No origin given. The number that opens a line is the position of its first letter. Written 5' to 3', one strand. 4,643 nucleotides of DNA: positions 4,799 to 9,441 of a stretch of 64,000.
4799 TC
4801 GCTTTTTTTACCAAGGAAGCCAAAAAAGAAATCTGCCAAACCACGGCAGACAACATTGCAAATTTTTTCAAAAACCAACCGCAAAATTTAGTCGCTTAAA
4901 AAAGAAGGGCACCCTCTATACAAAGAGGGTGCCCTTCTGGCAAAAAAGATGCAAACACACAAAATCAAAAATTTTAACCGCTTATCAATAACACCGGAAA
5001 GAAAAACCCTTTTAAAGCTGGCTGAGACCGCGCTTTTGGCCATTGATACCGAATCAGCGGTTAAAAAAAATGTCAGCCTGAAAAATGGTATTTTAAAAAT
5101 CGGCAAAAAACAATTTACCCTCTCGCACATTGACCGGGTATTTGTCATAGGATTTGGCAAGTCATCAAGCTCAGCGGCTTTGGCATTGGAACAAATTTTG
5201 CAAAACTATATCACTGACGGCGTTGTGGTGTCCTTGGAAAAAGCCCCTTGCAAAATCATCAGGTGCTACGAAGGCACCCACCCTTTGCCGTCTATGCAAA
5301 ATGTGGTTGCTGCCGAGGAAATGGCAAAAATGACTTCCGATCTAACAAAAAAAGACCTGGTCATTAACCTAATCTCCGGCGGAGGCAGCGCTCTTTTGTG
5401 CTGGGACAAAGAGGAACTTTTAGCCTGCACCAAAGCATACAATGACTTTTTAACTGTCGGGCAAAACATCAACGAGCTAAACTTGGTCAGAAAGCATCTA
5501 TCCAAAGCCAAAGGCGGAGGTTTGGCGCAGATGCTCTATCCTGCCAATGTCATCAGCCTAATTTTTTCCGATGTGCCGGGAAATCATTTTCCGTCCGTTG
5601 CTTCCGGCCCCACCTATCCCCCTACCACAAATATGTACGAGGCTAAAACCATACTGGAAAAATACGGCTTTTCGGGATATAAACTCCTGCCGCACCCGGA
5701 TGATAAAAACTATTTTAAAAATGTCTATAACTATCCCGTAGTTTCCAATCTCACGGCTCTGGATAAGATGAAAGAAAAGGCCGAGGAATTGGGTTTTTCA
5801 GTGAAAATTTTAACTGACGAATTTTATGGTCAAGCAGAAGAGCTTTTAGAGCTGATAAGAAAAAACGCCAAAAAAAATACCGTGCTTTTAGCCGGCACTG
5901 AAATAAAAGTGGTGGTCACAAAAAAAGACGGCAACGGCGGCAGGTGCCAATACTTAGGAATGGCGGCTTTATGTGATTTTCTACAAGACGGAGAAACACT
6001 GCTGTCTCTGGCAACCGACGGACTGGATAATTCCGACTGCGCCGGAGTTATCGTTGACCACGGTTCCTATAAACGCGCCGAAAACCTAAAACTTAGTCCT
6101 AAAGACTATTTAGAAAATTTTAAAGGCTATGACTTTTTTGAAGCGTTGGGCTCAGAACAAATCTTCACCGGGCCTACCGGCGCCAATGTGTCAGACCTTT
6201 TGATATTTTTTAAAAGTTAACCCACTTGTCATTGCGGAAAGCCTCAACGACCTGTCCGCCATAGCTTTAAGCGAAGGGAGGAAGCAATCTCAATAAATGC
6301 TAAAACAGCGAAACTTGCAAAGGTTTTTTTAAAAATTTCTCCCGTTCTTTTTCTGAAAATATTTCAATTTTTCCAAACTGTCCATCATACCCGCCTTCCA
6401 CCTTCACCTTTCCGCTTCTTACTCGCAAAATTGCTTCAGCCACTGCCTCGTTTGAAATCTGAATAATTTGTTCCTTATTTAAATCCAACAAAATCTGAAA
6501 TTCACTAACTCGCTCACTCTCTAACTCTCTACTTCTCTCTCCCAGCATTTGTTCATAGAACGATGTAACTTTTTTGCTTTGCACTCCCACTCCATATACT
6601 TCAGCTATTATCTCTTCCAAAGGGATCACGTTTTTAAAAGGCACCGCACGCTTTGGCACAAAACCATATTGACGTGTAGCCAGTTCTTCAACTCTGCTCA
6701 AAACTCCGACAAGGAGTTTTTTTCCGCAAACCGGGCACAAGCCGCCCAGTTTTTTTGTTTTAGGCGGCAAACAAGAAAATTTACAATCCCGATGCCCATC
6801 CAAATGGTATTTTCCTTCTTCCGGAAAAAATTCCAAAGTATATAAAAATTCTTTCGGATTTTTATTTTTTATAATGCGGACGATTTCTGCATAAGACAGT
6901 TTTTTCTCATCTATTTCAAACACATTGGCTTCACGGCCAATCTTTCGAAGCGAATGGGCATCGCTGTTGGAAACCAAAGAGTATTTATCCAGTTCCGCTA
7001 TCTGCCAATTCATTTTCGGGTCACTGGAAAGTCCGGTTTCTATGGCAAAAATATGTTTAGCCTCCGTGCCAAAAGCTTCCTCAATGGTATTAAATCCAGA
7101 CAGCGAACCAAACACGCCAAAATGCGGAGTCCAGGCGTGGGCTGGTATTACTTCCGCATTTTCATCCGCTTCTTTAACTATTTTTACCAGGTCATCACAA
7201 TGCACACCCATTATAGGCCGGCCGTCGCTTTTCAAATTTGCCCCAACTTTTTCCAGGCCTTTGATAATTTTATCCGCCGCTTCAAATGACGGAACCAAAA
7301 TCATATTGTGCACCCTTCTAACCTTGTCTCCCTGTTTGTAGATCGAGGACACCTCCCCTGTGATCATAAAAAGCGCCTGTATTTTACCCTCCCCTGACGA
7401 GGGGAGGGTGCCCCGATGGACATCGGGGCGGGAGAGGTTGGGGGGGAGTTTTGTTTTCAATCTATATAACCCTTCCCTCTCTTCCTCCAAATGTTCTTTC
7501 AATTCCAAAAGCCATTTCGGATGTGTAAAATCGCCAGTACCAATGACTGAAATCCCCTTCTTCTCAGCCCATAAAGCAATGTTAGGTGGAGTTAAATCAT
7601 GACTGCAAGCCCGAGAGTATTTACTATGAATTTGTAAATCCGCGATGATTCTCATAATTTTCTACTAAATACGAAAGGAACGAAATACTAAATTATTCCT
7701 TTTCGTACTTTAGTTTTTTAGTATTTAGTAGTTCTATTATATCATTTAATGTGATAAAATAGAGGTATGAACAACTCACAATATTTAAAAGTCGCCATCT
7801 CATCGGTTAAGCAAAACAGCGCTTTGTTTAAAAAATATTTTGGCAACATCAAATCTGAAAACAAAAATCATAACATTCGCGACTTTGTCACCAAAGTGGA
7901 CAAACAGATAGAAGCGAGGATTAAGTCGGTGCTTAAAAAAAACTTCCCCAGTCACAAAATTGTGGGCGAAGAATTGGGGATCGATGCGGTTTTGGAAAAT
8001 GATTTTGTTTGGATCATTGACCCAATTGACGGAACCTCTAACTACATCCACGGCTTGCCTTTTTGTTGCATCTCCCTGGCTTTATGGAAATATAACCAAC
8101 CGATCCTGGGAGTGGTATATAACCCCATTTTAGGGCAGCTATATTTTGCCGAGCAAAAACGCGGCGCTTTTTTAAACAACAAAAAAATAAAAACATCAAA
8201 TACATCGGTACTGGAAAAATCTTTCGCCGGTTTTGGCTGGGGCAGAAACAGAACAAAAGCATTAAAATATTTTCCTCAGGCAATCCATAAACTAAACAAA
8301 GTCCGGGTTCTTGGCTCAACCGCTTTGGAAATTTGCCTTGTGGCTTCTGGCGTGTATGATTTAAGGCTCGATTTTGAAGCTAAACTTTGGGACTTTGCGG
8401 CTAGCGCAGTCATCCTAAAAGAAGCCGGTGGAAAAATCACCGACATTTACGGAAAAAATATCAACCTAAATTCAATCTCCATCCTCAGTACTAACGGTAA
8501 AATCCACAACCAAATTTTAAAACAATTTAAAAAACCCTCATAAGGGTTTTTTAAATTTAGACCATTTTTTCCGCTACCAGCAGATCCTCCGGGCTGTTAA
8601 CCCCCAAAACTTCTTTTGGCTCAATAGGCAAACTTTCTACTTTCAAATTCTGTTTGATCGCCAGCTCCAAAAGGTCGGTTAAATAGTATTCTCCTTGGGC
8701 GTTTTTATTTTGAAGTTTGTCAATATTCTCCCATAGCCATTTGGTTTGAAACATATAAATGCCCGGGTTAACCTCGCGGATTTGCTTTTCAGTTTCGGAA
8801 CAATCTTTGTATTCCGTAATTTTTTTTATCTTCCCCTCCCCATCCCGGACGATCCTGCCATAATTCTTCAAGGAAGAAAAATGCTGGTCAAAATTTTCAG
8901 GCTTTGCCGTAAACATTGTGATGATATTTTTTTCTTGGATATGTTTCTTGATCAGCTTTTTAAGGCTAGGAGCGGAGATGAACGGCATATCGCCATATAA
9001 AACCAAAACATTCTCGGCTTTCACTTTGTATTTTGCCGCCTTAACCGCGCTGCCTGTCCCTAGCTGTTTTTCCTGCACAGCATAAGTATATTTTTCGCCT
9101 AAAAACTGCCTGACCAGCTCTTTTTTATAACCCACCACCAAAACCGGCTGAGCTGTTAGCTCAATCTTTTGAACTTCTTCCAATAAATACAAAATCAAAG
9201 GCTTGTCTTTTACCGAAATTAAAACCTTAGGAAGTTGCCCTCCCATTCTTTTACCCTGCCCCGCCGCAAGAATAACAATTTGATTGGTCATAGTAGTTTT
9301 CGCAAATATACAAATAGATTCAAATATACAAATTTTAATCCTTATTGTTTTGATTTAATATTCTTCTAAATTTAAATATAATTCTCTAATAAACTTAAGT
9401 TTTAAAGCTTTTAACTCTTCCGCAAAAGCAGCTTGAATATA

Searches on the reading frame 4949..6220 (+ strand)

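Call 63: search_protein_families(library=pfam, proteins=[window:4949-6220:+], max_evalue=0.001)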
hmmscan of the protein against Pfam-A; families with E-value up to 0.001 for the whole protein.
window:4949-6220:+ (423 aa): 2 families
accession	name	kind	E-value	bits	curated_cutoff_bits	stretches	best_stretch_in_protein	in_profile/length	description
PF13660.11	DUF4147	-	2.7e-59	200.9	23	1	21-242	2-223/234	Domain of unknown function (DUF4147)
PF05161.18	MOFRL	-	3.6e-21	75.8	28.3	1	312-416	2-106/106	MOFRL family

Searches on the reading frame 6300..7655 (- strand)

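Call 63: search_protein_families(library=pfam, proteins=[window:6300-7655:-], max_evalue=0.001)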
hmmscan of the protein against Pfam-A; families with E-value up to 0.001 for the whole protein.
window:6300-7655:- (451 aa): 1 family
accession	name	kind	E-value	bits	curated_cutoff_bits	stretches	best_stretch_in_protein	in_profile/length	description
PF13263.12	PHP_C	-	0.00029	20.7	21.3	1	225-264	16-53/56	PHP-associated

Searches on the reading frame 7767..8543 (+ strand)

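Call 63: search_protein_families(library=pfam, proteins=[window:7767-8543:+], max_evalue=0.001)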
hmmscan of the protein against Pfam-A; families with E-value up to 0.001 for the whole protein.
window:7767-8543:+ (258 aa): 1 family
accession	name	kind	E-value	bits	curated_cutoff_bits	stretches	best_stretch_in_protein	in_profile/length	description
PF00459.30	Inositol_P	-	7.6e-65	219.5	27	1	3-255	2-267/271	Inositol monophosphatase family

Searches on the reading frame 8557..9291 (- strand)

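Call 63: search_protein_families(library=pfam, proteins=[window:8557-9291:-], max_evalue=0.001)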
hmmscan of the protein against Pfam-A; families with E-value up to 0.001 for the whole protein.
window:8557-9291:- (244 aa): 5 families
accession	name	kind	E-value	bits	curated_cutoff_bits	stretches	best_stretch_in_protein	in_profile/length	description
PF12804.13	NTP_transf_3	-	1.9e-20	74.1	27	1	6-128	2-122/160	MobA-like NTP transferase domain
PF00483.29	NTP_transferase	-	8.5e-17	62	21.2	1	6-215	3-213/245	Nucleotidyl transferase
PF01128.25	IspD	-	1e-08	35.6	27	1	5-120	3-120/221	2-C-methyl-D-erythritol 4-phosphate cytidylyltransferase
PF01983.22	CofC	-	0.00011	22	22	1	20-120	17-116/217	Guanylyl transferase CofC like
PF02348.25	CTP_transf_3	-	0.00018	21.8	22.6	1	22-123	16-120/217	Cytidylyltransferase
